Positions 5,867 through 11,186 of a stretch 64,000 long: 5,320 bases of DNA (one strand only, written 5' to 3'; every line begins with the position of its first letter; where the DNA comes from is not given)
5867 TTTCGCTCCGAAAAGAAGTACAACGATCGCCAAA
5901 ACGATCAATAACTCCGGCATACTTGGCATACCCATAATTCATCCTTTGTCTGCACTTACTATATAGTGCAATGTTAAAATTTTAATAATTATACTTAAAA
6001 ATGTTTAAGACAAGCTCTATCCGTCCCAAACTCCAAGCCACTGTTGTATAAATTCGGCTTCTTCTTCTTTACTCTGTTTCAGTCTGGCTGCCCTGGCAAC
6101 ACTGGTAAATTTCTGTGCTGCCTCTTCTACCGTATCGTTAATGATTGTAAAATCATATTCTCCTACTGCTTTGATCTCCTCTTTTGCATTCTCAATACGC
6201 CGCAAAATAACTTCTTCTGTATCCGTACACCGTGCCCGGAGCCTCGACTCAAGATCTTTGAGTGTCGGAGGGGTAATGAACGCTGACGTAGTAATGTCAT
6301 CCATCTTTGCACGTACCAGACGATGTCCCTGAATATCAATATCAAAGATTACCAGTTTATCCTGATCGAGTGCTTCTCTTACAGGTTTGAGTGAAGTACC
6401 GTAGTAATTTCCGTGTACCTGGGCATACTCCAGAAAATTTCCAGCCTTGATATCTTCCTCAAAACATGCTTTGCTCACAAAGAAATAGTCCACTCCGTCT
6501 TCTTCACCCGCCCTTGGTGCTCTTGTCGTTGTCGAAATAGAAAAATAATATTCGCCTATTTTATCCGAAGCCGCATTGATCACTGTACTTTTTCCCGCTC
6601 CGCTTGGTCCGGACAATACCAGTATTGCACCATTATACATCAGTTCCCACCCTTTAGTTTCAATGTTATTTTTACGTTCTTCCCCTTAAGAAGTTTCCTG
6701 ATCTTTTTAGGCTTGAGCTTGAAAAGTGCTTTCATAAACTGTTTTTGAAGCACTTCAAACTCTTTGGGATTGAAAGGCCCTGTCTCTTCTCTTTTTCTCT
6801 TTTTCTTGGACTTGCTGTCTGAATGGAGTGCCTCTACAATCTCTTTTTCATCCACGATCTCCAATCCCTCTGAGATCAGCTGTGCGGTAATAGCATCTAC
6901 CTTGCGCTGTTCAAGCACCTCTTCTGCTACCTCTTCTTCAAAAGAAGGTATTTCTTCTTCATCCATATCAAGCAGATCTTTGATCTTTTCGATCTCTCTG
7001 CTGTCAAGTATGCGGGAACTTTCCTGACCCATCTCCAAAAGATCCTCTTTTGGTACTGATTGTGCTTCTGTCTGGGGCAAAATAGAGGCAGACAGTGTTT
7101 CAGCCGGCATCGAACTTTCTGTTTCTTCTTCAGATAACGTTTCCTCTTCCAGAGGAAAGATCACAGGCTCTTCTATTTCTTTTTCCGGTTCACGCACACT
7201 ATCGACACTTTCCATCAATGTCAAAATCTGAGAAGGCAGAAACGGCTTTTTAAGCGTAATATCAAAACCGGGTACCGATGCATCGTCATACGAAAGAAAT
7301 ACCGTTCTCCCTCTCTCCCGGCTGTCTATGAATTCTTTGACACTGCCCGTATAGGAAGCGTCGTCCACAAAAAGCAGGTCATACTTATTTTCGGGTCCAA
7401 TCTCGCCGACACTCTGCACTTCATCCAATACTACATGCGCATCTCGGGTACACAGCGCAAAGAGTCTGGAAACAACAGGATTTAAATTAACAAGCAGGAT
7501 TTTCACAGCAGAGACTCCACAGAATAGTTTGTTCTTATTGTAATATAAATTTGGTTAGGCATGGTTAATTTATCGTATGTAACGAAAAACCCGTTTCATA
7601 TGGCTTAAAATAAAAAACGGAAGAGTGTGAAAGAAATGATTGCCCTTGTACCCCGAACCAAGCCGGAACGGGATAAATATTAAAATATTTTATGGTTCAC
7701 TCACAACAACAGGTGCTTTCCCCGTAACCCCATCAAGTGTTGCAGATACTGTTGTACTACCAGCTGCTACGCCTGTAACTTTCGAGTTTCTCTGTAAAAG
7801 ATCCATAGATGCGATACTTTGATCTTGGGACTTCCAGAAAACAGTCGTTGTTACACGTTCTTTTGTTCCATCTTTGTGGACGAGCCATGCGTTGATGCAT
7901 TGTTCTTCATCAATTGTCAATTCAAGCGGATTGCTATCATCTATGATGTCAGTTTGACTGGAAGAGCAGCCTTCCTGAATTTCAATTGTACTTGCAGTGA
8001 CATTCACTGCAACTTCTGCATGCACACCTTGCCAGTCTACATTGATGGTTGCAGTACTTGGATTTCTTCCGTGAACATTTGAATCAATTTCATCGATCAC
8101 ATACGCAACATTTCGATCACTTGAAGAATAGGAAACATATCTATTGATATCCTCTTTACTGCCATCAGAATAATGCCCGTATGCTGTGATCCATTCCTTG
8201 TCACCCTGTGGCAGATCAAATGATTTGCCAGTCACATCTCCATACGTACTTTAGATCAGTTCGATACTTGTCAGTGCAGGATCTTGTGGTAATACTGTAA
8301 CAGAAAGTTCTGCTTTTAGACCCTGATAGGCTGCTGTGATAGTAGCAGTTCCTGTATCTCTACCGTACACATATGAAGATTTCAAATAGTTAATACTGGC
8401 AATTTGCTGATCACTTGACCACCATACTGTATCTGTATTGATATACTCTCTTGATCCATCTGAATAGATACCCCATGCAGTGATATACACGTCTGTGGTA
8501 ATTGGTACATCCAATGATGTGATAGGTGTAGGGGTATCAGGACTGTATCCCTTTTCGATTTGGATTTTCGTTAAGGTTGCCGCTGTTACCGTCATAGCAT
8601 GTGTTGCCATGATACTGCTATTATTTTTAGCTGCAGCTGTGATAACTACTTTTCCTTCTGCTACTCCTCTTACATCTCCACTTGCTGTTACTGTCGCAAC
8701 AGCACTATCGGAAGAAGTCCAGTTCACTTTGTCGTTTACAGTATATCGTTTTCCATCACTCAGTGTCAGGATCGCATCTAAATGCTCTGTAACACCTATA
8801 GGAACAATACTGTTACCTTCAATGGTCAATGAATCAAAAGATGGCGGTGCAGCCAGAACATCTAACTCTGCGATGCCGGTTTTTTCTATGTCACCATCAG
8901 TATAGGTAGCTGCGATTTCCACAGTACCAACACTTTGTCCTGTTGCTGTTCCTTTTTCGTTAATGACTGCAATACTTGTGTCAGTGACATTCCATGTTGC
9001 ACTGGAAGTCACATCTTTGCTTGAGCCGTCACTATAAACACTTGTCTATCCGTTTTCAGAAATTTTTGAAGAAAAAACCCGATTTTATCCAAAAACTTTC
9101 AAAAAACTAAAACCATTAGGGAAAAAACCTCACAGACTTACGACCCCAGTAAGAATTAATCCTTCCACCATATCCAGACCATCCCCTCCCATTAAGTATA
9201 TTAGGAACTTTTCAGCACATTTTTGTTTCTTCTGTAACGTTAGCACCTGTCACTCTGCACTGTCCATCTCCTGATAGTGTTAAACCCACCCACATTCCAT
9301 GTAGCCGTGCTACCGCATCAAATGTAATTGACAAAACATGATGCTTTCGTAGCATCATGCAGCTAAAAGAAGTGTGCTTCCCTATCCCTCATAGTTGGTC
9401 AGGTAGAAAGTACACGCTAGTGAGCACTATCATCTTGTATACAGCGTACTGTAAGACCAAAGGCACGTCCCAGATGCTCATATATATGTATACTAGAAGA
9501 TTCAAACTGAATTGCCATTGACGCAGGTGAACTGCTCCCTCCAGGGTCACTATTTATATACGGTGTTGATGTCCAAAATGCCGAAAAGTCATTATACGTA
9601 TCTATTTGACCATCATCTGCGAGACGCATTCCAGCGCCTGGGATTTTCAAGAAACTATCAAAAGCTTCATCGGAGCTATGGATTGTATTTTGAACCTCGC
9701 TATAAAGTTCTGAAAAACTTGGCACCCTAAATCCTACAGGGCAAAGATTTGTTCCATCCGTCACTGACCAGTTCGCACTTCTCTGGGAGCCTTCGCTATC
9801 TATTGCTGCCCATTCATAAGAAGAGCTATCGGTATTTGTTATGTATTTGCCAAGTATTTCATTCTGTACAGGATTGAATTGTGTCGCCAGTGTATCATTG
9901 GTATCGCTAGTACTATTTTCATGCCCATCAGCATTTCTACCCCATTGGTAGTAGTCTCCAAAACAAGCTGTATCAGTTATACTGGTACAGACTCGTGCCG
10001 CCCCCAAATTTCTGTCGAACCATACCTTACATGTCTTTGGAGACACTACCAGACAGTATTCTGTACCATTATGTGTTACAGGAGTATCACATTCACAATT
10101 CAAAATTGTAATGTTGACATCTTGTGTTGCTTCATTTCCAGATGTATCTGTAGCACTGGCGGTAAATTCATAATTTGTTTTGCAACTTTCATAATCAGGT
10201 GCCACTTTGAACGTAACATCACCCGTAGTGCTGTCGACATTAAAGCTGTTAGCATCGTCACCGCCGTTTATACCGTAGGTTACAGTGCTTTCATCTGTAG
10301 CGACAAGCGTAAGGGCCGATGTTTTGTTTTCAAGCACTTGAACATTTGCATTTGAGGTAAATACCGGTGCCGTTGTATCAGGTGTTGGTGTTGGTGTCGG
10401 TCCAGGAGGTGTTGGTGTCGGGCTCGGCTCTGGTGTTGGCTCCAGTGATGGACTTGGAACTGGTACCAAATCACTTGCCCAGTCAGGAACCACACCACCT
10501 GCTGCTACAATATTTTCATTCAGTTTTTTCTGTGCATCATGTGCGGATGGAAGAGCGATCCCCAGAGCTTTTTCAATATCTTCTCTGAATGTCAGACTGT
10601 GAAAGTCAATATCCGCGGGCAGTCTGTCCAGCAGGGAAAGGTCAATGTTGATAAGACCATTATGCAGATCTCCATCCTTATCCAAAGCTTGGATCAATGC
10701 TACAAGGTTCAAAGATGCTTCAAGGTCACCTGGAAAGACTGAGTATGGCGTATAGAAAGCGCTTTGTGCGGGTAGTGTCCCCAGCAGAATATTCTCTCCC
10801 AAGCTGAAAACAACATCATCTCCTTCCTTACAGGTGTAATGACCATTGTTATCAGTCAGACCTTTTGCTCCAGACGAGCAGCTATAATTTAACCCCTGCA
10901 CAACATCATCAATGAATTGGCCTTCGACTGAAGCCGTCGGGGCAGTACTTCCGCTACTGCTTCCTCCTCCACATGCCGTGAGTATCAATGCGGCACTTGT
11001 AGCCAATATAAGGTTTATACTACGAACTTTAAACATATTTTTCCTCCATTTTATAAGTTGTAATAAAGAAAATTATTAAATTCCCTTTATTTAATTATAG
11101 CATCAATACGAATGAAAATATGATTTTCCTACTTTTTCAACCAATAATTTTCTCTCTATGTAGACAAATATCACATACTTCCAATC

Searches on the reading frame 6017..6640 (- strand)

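Call 51: search_protein_families(library=pfam, proteins=[window:6017-6640:-], max_evalue=0.000001)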
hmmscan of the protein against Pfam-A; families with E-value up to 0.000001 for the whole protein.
window:6017-6640:- (207 aa): 1 family
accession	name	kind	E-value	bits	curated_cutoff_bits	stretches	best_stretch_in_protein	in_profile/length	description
PF00625.27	Guanylate_kin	-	7.7e-48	163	25.2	1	6-181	4-178/182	Guanylate kinase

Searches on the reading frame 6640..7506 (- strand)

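Call 51: search_protein_families(library=pfam, proteins=[window:6640-7506:-], max_evalue=0.000001)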
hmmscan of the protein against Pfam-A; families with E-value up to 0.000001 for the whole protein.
window:6640-7506:- (288 aa): 0 families

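Call 71: search_protein_families(library=pfam, proteins=[window:6640-7506:-], max_evalue=0.001)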
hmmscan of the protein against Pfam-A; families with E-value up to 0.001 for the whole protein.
window:6640-7506:- (288 aa): 1 family
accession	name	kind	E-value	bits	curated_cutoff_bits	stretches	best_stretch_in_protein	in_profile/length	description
PF00771.25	FHIPEP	-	0.00039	19.5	29.1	1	172-236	475-539/657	FHIPEP family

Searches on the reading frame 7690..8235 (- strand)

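Call 51: search_protein_families(library=pfam, proteins=[window:7690-8235:-], max_evalue=0.000001)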
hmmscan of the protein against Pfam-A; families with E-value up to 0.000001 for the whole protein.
window:7690-8235:- (181 aa): 1 family
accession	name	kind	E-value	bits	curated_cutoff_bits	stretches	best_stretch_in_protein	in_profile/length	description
PF02368.24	Big_2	-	5.6e-10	39.5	22.8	1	125-178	29-79/79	Bacterial Ig-like domain (group 2)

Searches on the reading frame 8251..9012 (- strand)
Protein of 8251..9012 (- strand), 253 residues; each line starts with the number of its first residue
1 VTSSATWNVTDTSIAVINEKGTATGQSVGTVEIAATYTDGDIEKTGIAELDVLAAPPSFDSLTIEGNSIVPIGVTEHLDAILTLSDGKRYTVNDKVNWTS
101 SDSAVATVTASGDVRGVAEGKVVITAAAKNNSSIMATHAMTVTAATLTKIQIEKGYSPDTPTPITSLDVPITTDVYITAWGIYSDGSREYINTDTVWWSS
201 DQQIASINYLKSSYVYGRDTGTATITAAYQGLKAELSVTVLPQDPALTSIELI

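Call 51: search_protein_families(library=pfam, proteins=[window:8251-9012:-], max_evalue=0.000001)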
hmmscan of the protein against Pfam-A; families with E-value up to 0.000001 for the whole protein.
window:8251-9012:- (253 aa): 1 family
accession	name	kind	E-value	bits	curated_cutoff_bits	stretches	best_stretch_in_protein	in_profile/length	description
PF02368.24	Big_2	-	8.4e-22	77.4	22.8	1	63-132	6-73/79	Bacterial Ig-like domain (group 2)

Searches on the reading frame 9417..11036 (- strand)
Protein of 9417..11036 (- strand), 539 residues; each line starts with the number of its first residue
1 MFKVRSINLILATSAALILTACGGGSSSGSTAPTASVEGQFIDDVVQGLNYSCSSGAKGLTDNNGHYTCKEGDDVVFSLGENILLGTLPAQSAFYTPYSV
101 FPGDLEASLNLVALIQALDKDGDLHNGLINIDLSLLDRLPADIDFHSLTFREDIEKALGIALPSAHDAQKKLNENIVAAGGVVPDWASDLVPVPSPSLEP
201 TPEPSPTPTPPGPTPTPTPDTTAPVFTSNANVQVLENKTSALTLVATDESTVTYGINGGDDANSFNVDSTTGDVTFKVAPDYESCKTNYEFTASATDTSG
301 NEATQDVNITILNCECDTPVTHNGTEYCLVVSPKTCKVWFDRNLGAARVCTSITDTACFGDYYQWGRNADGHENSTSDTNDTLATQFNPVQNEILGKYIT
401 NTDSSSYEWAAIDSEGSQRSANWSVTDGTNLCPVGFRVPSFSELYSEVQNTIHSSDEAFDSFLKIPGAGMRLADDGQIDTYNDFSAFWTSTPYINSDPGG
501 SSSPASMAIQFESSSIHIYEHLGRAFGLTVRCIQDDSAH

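Call 51: search_protein_families(library=pfam, proteins=[window:9417-11036:-], max_evalue=0.000001)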
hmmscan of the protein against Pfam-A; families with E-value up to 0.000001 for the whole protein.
window:9417-11036:- (539 aa): 1 family
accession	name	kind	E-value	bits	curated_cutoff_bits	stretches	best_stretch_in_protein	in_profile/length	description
PF00028.23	Cadherin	-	5.8e-08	33.5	28.8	1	232-311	3-92/93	Cadherin domain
